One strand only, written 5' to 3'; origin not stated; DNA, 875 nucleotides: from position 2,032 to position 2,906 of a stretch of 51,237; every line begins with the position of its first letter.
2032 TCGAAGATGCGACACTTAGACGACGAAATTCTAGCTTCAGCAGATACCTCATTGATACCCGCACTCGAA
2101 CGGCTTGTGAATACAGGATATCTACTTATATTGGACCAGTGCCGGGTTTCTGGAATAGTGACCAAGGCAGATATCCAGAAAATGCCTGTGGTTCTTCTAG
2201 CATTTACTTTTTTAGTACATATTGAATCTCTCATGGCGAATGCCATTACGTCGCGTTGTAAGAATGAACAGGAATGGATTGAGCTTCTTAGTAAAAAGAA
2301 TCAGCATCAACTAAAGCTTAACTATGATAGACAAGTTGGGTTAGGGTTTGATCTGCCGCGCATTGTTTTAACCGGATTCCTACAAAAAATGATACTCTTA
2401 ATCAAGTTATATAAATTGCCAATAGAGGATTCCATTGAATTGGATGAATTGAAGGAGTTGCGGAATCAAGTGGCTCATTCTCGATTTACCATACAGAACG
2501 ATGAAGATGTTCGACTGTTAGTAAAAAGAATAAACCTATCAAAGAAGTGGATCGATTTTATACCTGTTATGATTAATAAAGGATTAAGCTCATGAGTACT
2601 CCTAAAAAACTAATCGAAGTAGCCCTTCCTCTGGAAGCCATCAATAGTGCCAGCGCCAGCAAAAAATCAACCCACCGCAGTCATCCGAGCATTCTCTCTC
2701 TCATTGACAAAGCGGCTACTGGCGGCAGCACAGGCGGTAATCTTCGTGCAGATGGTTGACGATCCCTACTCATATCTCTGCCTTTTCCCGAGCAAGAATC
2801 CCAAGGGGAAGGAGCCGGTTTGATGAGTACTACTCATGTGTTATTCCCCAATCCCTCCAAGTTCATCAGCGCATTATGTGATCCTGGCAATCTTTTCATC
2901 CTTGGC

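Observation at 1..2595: Large uncharacterised protein plus CBS-HEPN protein: a second, upstream candidate defence module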

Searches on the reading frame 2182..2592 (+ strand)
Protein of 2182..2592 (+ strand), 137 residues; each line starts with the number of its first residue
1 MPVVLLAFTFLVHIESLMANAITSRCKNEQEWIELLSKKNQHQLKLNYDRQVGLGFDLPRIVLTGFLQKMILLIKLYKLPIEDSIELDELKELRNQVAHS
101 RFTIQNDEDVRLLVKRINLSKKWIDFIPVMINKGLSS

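Call 72: predict_structure(alignment_id=A3)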
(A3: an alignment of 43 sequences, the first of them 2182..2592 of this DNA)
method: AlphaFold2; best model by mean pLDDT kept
length: 137 residues; sequences in the alignment: 43
mean_pLDDT: 93.4   pTM: 0.85
mean pLDDT of the five models: 93.4, 93.2, 93.1, 93.0, 92.4
residues with pLDDT >= 90: 119; 70-90: 17; 50-70: 1; < 50: 0
segments of 3 or more residues with pLDDT < 50: none
pLDDT, mean of each block of 10 residues (from residue 1): 90 97 96 97 98 97 96 95 92 89 86 95 96 80
secondary structure, 60 per line:
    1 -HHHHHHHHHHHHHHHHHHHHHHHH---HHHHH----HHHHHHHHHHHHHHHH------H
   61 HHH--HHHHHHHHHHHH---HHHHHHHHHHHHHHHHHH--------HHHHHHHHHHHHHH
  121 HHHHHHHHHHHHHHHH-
elements in order: H2-25 H29-33 H38-53 H60-63 H66-77 H81-98 H107-136

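Call 76: fold_search(model_id=the predicted structure, library=pdb)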
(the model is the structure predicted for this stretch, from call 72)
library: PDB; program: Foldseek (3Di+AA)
matches with E <= 10: 76; with E <= 0.001: 0
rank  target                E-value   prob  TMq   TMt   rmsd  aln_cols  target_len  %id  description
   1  7bxo_H                1.5e+00  0.21  0.34  0.36  17.0       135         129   14  Crystal structure of the toxin-antitoxin with AMP-PNP (released 2020-09-30)
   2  7jh6_A                1.5e+00  0.07  0.22  0.18  20.6       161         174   16  De novo designed two-domain di-Zn(II) and porphyrin-binding protein (released 2020-12-09)
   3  4m70_I                1.7e+00  0.16  0.30  0.36  14.6       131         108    8  Crystal structure of potato Rx-CC domain in complex with RanGAP2-WPP domain (released 2013-11-13)
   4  2hsb                  1.8e+00  0.33  0.41  0.44  14.7       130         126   13  Crystal structure of a hepn domain containing protein (af_0298) from archaeoglobus fulgidus at 1.95 A resolution (released 2006-08-15)
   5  6n1l                  1.9e+00  0.10  0.25  0.25  16.7       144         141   14  The complement inhibitory domain of B. burgdorferi BBK32. (released 2019-03-27)
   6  8hvj_A                2.2e+00  0.04  0.16  0.09  18.2       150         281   11  The structure of the E. coli mRNA endoonuclease YiCC (released 2023-12-27)
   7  8hvj_C                2.4e+00  0.04  0.17  0.11  18.6       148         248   12  The structure of the E. coli mRNA endoonuclease YiCC (released 2023-12-27)
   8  3o3x                  2.6e+00  0.16  0.38  0.30  12.3       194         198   13  Crystal structure of gp41-5, a single-chain 5-helix-bundle based on HIV gp41 (released 2011-07-27)
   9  6jx6_D                3.0e+00  0.10  0.26  0.25  14.1       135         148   11  Tetrameric form of Smac (released 2019-12-04)
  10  4m70_Q                3.2e+00  0.11  0.30  0.36  15.2       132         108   13  Crystal structure of potato Rx-CC domain in complex with RanGAP2-WPP domain (released 2013-11-13)
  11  8ff9_A                3.2e+00  0.08  0.26  0.23  13.4       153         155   10  Crystal structure of Apo Dps protein (PA0962) from Pseudomonas aeruginosa (orthorhombic form) (released 2023-03-08)
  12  4m70_L                3.3e+00  0.10  0.30  0.35  15.1       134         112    8  Crystal structure of potato Rx-CC domain in complex with RanGAP2-WPP domain (released 2013-11-13)
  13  1szi                  3.3e+00  0.08  0.27  0.21  15.7       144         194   12  Crystal Structure of the C-terminus of TIP47 (released 2004-07-27)
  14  7bxo_D                3.5e+00  0.12  0.33  0.34  16.1       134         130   13  Crystal structure of the toxin-antitoxin with AMP-PNP (released 2020-09-30)
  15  7ae6_B                3.5e+00  0.11  0.34  0.33  16.9       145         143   10  Crystal structure of di-AMPylated HEPN(R102A) toxin (released 2020-12-30)
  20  6m6u_H                4.1e+00  0.13  0.37  0.38  16.8       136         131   12  Crystal structure the toxin-antitoxin MntA-HpeT mutant-D39ED41E (released 2020-09-30)
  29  7bxo_G                5.1e+00  0.11  0.37  0.38  15.6       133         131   14  Crystal structure of the toxin-antitoxin with AMP-PNP (released 2020-09-30)
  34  5yjc_B                5.4e+00  0.08  0.34  0.21  11.8       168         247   12  Structural insights into the CRISPR-Cas-associated ribonuclease activity of Staphylococcus epidermidis Csm6 (released 2018-10-17)
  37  6m6w_D                5.7e+00  0.11  0.37  0.39  16.8       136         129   10  Crystal structure the toxin-antitoxin MntA-HpeT mutant-Y104A (released 2020-09-30)
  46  4nqf_A                6.7e+00  0.03  0.24  0.23  16.0       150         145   11  Crystal structure of HEPN domain protein (released 2014-03-26)
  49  6m6w_H                7.5e+00  0.08  0.37  0.39  16.1       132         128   11  Crystal structure the toxin-antitoxin MntA-HpeT mutant-Y104A (released 2020-09-30)
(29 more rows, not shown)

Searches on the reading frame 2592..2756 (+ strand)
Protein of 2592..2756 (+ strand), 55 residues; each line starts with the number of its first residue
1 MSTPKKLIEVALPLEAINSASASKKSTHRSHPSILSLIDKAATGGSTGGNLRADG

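Call 5: search_protein_families(library=pfam, proteins=[window:2592-2756:+], max_evalue=0.1)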
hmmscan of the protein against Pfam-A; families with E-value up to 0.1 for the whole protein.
window:2592-2756:+ (55 aa): 1 family
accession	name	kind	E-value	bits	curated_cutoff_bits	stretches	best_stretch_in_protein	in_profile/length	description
PF06634.17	DUF1156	-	0.026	15.1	24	1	11-35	1-26/73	Protein of unknown function (DUF1156)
